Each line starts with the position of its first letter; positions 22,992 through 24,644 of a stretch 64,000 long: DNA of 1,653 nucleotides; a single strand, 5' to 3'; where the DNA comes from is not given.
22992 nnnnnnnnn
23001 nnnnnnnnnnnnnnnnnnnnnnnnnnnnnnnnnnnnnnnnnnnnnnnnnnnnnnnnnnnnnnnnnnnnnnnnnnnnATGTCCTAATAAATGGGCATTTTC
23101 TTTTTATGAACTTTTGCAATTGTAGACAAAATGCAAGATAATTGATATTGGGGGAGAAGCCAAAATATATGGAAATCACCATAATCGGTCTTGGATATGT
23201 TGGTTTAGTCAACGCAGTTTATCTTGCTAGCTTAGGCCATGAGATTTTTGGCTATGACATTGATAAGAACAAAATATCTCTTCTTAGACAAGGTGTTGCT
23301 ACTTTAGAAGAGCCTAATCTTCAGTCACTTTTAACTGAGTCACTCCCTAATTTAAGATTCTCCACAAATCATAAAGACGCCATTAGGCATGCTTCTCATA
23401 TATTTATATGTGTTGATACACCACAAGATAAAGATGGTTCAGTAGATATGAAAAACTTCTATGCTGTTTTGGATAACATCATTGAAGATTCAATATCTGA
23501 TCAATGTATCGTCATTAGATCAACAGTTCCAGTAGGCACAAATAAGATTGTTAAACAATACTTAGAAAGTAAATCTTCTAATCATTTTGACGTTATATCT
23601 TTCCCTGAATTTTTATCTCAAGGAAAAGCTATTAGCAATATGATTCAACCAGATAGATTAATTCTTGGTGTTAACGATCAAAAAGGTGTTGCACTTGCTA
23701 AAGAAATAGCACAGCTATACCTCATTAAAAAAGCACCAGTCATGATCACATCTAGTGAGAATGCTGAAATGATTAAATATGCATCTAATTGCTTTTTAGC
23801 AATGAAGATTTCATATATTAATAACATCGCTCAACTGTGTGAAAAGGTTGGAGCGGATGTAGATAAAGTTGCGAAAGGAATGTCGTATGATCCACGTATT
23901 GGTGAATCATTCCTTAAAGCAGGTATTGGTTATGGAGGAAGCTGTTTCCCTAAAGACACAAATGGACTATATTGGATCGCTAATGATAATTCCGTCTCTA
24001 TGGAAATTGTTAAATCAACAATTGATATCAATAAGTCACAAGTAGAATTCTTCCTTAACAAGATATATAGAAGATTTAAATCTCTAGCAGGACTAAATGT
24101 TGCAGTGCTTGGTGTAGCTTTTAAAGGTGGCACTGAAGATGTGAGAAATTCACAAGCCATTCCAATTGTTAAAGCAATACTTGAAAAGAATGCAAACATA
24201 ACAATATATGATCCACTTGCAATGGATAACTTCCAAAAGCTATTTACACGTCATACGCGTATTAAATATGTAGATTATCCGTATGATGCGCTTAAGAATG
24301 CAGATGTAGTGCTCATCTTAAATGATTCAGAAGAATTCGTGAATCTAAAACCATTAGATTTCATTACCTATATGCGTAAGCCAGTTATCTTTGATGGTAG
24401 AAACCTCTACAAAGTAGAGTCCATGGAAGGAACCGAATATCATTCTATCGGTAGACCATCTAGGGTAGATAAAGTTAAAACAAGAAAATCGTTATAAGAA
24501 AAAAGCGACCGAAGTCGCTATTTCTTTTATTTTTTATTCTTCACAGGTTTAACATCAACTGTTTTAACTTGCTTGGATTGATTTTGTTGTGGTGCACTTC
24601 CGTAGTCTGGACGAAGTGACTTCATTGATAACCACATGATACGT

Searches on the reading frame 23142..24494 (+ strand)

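Call 70: search_protein_families(library=pfam, proteins=[window:23142-24494:+], max_evalue=0.00001)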
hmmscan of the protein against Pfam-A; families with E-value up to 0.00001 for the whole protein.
window:23142-24494:+ (451 aa): 4 families
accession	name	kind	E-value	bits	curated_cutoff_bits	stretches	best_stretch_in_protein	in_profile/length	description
PF03721.20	UDPG_MGDP_dh_N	-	1.8e-50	171.5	27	1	10-189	1-187/187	UDP-glucose/GDP-mannose dehydrogenase family, NAD binding domain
PF00984.24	UDPG_MGDP_dh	-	4.2e-37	126.6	25.4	1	206-298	1-93/94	UDP-glucose/GDP-mannose dehydrogenase family, central domain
PF03720.21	UDPG_MGDP_dh_C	-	6.1e-28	97.7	30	1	321-424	1-102/103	UDP-glucose/GDP-mannose dehydrogenase family, UDP binding domain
PF03446.21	NAD_binding_2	-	3.5e-06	27.5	21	0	12-150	2-116/161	NAD binding domain of 6-phosphogluconate dehydrogenase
